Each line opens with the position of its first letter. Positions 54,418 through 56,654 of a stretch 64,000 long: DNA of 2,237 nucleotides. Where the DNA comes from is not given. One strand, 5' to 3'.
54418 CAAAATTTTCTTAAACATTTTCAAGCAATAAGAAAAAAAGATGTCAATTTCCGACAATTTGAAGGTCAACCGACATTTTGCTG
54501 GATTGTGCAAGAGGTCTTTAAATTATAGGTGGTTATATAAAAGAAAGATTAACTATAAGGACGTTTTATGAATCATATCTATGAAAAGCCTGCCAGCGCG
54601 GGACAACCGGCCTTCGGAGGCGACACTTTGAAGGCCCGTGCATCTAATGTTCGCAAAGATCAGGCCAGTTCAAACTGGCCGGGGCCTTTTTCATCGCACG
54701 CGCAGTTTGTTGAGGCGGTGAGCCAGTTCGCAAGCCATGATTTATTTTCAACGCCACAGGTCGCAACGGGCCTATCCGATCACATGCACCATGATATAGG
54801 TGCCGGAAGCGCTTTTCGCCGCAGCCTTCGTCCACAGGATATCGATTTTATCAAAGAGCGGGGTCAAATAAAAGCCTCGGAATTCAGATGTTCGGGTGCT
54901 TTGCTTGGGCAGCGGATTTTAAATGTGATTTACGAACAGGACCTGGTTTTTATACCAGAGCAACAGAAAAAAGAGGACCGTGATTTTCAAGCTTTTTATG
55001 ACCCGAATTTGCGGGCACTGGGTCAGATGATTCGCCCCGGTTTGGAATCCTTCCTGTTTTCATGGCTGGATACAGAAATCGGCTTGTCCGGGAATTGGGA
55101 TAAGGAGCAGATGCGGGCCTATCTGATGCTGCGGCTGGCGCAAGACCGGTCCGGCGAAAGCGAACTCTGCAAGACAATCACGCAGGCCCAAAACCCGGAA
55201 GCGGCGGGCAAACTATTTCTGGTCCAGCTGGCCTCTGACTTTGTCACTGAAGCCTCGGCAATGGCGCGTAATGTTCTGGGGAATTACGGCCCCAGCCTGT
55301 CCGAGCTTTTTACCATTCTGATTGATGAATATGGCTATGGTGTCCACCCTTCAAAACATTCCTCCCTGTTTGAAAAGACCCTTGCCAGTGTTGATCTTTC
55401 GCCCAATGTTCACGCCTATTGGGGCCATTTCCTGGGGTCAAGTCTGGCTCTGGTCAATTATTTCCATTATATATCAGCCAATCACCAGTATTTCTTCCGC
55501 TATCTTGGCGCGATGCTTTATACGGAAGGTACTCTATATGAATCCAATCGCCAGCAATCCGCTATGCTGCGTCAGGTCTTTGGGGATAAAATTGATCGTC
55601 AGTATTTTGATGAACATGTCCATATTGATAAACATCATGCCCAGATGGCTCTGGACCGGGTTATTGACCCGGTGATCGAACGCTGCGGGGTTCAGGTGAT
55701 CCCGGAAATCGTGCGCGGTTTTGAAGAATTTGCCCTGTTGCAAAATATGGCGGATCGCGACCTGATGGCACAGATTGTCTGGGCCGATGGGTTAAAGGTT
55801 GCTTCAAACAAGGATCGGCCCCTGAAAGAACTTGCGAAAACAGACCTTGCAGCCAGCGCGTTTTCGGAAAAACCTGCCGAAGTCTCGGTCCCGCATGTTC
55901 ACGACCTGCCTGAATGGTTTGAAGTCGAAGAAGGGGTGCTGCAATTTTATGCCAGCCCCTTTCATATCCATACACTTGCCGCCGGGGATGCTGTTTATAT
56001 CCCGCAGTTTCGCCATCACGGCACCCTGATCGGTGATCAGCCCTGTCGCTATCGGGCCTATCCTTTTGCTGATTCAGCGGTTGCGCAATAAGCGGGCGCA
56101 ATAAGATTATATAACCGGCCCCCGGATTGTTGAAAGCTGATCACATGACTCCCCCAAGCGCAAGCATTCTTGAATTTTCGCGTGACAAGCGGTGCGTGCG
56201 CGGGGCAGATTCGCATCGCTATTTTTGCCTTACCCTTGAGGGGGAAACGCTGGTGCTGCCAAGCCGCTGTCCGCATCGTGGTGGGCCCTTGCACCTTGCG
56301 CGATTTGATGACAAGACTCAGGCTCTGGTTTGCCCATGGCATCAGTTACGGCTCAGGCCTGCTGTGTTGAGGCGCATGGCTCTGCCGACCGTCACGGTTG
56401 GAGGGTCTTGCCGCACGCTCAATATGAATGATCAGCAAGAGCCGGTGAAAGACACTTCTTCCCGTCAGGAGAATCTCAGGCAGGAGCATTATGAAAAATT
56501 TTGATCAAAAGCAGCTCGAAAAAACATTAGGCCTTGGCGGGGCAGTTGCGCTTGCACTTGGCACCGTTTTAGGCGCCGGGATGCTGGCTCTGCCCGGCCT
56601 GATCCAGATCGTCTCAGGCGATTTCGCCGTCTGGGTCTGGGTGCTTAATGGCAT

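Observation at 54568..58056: SznF-like HDO–cupin metalloenzyme with Rieske and amino-acid-permease partners: candidate N-oxygenation / N–N bond-forming locus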

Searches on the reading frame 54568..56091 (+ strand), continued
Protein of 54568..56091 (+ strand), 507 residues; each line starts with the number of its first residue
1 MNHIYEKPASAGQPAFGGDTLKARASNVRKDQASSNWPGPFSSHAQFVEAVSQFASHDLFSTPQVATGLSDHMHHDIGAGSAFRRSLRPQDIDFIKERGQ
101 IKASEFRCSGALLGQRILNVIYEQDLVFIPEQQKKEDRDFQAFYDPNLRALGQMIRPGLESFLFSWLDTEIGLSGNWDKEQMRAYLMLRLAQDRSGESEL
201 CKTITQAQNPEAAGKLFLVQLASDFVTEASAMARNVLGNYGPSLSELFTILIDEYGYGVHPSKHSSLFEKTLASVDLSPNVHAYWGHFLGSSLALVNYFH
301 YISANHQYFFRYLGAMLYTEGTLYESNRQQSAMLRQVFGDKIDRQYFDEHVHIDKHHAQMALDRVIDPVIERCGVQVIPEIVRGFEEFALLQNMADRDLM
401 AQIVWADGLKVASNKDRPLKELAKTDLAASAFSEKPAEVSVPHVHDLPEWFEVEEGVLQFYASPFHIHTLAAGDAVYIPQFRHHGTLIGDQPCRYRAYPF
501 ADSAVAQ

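Call 80: search_protein_representatives(protein=window:54568-56088:+)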
Query: 507 residues. Proteins with E-value up to 0.001 (for the whole library): 299; up to 1e-10: 191; up to 1e-30: 96. The best 150 are listed.
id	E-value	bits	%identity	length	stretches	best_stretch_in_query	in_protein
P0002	3.2e-150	517.8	58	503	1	77-498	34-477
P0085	3.2e-109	382.6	44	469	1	77-497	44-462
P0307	2.5e-102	359.9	55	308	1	104-390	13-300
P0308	5.5e-96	338.9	43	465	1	75-501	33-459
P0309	2.4e-94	333.5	40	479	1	81-502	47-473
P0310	2.0e-93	330.5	42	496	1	93-499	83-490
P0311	6.4e-92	325.5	41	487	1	101-493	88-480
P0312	3.5e-90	319.8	43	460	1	82-496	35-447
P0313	4.3e-89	316.2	42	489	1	80-497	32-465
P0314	4.2e-88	312.9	41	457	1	102-495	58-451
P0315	2.2e-87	310.6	39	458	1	82-505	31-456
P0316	6.5e-85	302.4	58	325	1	183-407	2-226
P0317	9.2e-85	301.9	37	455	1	82-503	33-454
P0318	1.2e-84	301.5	38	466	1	105-490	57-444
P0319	1.3e-82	294.8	38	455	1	81-496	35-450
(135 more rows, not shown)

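Call 86: get_annotated_region(hit=H8, flank=5000)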
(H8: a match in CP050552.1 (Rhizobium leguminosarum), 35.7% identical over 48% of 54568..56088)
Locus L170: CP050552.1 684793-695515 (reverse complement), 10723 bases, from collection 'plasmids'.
description: Rhizobium leguminosarum bv. viciae strain RCAM0610 plasmid p_1, complete sequence
organism: Rhizobium leguminosarum (NCBI taxid 387)
taxonomy: Bacteria; Pseudomonadota; Alphaproteobacteria; Hyphomicrobiales; Rhizobiaceae; Rhizobium; Rhizobium leguminosarum
host: -; source: Vicia sativa,cell culture,root nodule; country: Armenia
typing (MOB-suite, as given by PLSDB): conjugative; relaxase MOBQ; mating-pair formation MPF_T
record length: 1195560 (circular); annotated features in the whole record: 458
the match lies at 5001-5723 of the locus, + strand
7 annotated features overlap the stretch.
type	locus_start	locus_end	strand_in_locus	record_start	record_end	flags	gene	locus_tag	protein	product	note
CDS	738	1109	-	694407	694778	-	-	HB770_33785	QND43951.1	response regulator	-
CDS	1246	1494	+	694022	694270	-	-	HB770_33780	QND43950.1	hypothetical protein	-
CDS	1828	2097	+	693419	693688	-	-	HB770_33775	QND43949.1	hypothetical protein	-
CDS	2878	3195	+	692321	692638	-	-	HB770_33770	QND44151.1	PepSY domain-containing protein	-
CDS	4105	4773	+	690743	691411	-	-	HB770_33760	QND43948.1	deaminase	-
CDS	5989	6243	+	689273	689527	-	-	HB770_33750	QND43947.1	Rieske 2Fe-2S domain-containing protein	-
CDS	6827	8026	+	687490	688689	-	-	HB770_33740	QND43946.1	GTP cyclohydrolase II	-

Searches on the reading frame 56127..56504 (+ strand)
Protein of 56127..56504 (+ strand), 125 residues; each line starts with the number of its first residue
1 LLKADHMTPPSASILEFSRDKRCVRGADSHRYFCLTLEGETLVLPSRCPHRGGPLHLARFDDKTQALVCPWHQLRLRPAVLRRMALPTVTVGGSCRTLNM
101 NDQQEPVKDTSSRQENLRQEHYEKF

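Call 4: search_protein_families(library=pfam, proteins=[window:56127-56504:+], max_evalue=0.1)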
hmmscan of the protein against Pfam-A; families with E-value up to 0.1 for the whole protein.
window:56127-56504:+ (125 aa): 3 families
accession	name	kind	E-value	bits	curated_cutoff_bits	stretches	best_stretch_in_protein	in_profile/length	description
PF00355.32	Rieske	-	5.7e-06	26.6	20.3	1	37-75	32-68/88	Rieske [2Fe-2S] domain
PF22543.2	Rieske_4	-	3.5e-05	24.5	28.4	1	33-76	25-70/119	Soluble Rieske-type ferredoxin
PF03966.22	Trm112p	-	0.0038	17.5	22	1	48-70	10-29/40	Trm112p-like protein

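Call 25: search_protein_families(library=ncbifam, proteins=[window:56127-56504:+], max_evalue=0.01)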
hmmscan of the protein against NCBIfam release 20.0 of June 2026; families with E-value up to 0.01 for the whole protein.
window:56127-56504:+ (125 aa): 0 families

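Call 26: search_solved_structures(query=window:56127-56504:+, max_evalue=1, show_alignments=2)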
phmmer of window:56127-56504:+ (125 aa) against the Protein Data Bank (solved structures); distinct sequences matched with E-value up to 1: 4.
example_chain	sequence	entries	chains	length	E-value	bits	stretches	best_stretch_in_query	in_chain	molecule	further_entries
3d89_A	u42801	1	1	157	3e-06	30.4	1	37-78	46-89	Rieske domain-containing protein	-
7qwt_A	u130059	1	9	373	0.03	17.5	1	37-76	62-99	Rieske (2Fe-2S) domain protein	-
6wn3_A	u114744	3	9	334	0.099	15.8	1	45-79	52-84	SxtT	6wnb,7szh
6wnc_A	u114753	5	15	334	0.1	15.7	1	45-79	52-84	SxtDIOX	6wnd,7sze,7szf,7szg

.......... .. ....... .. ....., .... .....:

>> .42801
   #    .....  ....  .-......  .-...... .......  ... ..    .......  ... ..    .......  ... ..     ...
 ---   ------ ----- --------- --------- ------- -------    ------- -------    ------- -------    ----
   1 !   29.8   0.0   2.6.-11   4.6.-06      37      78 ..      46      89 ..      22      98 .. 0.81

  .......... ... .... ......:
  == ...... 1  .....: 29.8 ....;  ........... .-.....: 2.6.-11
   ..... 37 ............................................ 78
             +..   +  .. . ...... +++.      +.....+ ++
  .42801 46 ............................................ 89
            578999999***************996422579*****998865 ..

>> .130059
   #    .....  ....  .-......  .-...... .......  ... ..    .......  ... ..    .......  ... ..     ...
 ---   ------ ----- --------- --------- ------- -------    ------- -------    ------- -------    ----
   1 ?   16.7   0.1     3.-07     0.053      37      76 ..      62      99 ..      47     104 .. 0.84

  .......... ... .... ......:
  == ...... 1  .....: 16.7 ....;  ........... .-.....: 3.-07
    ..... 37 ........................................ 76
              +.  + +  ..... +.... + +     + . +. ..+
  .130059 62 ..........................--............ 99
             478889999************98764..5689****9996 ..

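Call 59: find_homologous_proteins(query=window:56145-56504:+, max_evalue=0.001)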
Query window:56145-56504:+ (119 aa): 66 proteins with E <= 0.001 among 71 candidates.
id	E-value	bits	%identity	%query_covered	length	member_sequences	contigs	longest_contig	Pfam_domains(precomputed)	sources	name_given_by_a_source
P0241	4.6e-13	67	49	56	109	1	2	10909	PF00355.33,PF22543.3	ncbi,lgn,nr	ncbi:MAG TPA: Rieske (2Fe-2S) protein [Blastocatellia bacterium]|nr:Rieske (2Fe-2S) protein [Blastoc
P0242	5.7e-12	63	44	66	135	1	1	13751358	PF00355.33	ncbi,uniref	ncbi:Rieske 2Fe-2S domain-containing protein [Sorangium sp. So ce260]|uniref:Rieske 2Fe-2S domain-co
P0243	1.2e-11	62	36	83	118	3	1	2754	PF00355.33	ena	-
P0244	1.5e-11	62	42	71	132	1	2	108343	PF00355.33,PF22543.3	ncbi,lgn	ncbi:MAG: Rieske 2Fe-2S domain-containing protein [Polyangiales bacterium]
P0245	1.9e-11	62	44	66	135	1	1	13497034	PF00355.33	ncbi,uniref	ncbi:Rieske 2Fe-2S domain-containing protein [Sorangium sp. So ce726]|uniref:Rieske 2Fe-2S domain-co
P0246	3.5e-11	61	41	66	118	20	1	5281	PF00355.33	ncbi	-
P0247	6.1e-11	60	42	66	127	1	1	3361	PF00355.33,PF22543.3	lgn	-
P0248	7.1e-11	60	47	54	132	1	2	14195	PF00355.33,PF22543.3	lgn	-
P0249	2.9e-10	58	42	66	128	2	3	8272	PF00355.33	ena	-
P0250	3.9e-10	58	38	76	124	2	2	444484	PF00355.33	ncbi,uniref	ncbi:Rieske 2Fe-2S domain-containing protein [Streptomyces sp. NPDC049555]|uniref:Rieske 2Fe-2S doma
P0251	4.3e-10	57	44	61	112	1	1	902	PF00355.33,PF22543.3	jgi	jgi:nitrite reductase (NADH) small subunit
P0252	6.9e-10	57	47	59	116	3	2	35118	PF22543.3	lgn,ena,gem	-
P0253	8.3e-10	56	45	66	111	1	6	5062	PF00355.33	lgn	-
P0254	1.5e-9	56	55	46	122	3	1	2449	PF00355.33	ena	-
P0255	1.7e-9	55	36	74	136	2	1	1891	PF00355.33,PF22543.3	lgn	-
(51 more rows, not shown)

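Call 62: find_encoding_contigs(protein=P0241, flank=5000, max_places=2)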
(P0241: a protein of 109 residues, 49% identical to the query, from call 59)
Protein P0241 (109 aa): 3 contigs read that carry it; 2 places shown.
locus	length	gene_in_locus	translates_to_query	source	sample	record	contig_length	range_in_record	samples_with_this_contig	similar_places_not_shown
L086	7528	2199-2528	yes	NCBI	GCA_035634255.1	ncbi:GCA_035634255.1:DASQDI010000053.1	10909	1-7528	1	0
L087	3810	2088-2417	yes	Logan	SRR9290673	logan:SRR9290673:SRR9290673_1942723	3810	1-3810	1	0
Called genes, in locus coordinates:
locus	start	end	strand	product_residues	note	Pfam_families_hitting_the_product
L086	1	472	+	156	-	PF00668:Condensation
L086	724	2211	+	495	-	PF14518:Haem_oxygenas_2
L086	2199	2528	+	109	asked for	PF00355:Rieske, PF22543:Rieske_4 (weak)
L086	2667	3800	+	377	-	PF00515:TPR_1 (faint), PF07719:TPR_2 (faint), PF06325:PrmA, PF22528:PRMT_C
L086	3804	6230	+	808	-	PF12704:MacB_PCD, PF02687:FtsX, PF12704:MacB_PCD, PF02687:FtsX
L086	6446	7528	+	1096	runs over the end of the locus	PF00668:Condensation, PF00501:AMP-binding, PF13193:AMP-binding_C, PF00550:PP-binding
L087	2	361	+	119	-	?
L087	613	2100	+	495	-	PF14518:Haem_oxygenas_2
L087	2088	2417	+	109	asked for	PF00355:Rieske, PF22543:Rieske_4 (weak)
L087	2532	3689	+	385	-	PF00515:TPR_1 (faint), PF07719:TPR_2 (faint), PF06325:PrmA, PF22528:PRMT_C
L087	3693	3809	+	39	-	?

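Call 63: find_encoding_contigs(protein=P0252, flank=5000, max_places=2)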
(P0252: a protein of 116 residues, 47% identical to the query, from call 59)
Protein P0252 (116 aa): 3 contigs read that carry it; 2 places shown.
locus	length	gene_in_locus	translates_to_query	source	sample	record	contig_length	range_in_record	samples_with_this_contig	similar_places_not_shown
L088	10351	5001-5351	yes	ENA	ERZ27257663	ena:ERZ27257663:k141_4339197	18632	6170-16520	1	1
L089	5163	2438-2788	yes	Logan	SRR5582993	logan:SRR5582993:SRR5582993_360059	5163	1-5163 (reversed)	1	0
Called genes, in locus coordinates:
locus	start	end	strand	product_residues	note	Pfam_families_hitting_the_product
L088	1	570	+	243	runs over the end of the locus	PF09859:Oxygenase-NA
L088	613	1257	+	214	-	PF04542:Sigma70_r2, PF08281:Sigma70_r4_2, PF04545:Sigma70_r4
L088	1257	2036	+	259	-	PF01035:DNA_binding_1, PF02805:Ada_Zn_binding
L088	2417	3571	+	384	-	PF06325:PrmA (weak), PF22528:PRMT_C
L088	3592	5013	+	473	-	PF14518:Haem_oxygenas_2, PF07883:Cupin_2 (faint)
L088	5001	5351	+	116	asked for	PF22543:Rieske_4 (weak)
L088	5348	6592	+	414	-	PF18130:ATPgrasp_N (weak), PF01071:GARS_A, PF02655:ATP-grasp_3, PF02786:CPSase_L_D2, PF07478:Dala_Dala_lig_C, PF13535:ATP-grasp_4, PF15632:ATPgrasp_Ter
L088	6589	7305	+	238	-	PF00975:Thioesterase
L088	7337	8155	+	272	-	PF00106:adh_short, PF08659:KR, PF13561:adh_short_C2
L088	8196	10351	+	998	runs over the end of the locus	-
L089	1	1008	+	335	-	?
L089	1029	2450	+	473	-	PF14518:Haem_oxygenas_2, PF07883:Cupin_2 (faint)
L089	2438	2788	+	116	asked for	PF22543:Rieske_4 (weak)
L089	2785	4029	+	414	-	PF18130:ATPgrasp_N (weak), PF01071:GARS_A, PF02655:ATP-grasp_3, PF02786:CPSase_L_D2, PF07478:Dala_Dala_lig_C, PF13535:ATP-grasp_4, PF15632:ATPgrasp_Ter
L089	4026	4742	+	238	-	PF00975:Thioesterase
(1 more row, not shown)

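Call 65: predict_structure(alignment_id=A3)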
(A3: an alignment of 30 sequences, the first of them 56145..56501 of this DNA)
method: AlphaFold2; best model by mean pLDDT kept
length: 119 residues; sequences in the alignment: 30
mean_pLDDT: 82.1   pTM: 0.71
mean pLDDT of the five models: 82.1, 80.3, 79.7, 79.2, 78.6
residues with pLDDT >= 90: 74; 70-90: 20; 50-70: 9; < 50: 16
segments of 3 or more residues with pLDDT < 50: 105-119
pLDDT, mean of each block of 10 residues (from residue 1): 82 90 90 94 91 96 95 96 94 67 48 39
secondary structure, 60 per line:
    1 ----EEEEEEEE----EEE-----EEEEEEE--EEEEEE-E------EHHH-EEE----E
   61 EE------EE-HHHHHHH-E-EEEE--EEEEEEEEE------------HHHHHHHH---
elements in order: E5-12 E17-19 E25-31 E34-39 E53-55 E60-62 H72-78 E82-85 E88-96 H109-116

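Call 69: fold_search(model_id=the predicted structure, library=pdb)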
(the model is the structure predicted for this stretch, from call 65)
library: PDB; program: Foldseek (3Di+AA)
matches with E <= 10: 569; with E <= 0.001: 0
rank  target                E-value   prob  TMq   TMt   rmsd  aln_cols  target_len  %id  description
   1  4nb8_A                1.8e-03  1.00  0.51  0.19   6.1       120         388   17  Oxygenase with Ile262 replaced by Leu and ferredoxin complex of carbazole 1,9a-dioxygenase (released 2014-03-26)
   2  4nbd_A                1.9e-03  1.00  0.53  0.19   6.1       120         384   15  Carbazole-bound oxygenase with Phe275 replaced by Trp and ferredoxin complex of carbazole 1,9a-dioxygenase (form2) (released 2014-03-26)
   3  6llf_A                2.1e-03  1.00  0.51  0.19   6.2       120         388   17  Biphenyl-2,2',3-triol-soaked resting complex of Oxy and Fd in carbazole 1,9a-dioxygenase (released 2021-01-27)
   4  4qdc                  2.4e-03  1.00  0.54  0.21   8.3       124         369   18  Crystal structure of 3-ketosteroid-9-alpha-hydroxylase 5 (KshA5) from R. rhodochrous in complex with FE2/S2 (INORGANIC)  (released 2014-07-30)
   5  4nbf_A                2.5e-03  1.00  0.52  0.19   6.1       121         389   16  Oxygenase with Gln282 replaced by Asn and ferredoxin complex of carbazole 1,9a-dioxygenase (released 2014-03-26)
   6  6llf_B                2.7e-03  1.00  0.52  0.19   6.2       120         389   17  Biphenyl-2,2',3-triol-soaked resting complex of Oxy and Fd in carbazole 1,9a-dioxygenase (released 2021-01-27)
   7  4nb9_A                2.8e-03  1.00  0.53  0.19   6.1       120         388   15  Oxygenase with Ile262 replaced by Val and ferredoxin complex of carbazole 1,9a-dioxygenase (released 2014-03-26)
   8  2de7_B                2.8e-03  1.00  0.52  0.19   6.2       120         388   17  The substrate-bound complex between oxygenase and ferredoxin in carbazole 1,9a-dioxygenase (released 2006-12-05)
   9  3gce                  3.3e-03  1.00  0.48  0.53  10.1       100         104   16  Ferredoxin of carbazole 1,9a-dioxygenase from Nocardioides aromaticivorans IC177 (released 2009-09-15)
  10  4nbg_A                3.3e-03  1.00  0.52  0.19   6.1       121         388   16  Oxygenase with Gln282 replaced by Tyr and ferredoxin complex of carbazole 1,9a-dioxygenase (released 2014-03-26)
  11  4nbc_A                3.5e-03  1.00  0.53  0.19   6.1       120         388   15  Oxygenase with Phe275 replaced by Trp and ferredoxin complex of carbazole 1,9a-dioxygenase (form1) (released 2014-03-26)
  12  4nbh_B                3.5e-03  1.00  0.52  0.19   6.2       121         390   16  Carbazole-bound Oxygenase with Gln282 replaced by Tyr and ferredoxin complex of carbazole 1,9a-dioxygenase (released 2014-03-26)
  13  1ww9                  3.7e-03  1.00  0.52  0.19   6.3       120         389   15  Crystal structure of the terminal oxygenase component of carbazole 1,9a-dioxygenase, a non-heme iron oxygenase system ca (released 2005-08-23)
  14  4nbf_C                3.7e-03  1.00  0.51  0.19   6.2       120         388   17  Oxygenase with Gln282 replaced by Asn and ferredoxin complex of carbazole 1,9a-dioxygenase (released 2014-03-26)
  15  6llk                  4.7e-03  1.00  0.53  0.19   6.2       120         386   16  Biphenyl-2,2',3-triol-soaked terminal oxygenase of carbazole 1,9a-dioxygenase (released 2021-01-27)
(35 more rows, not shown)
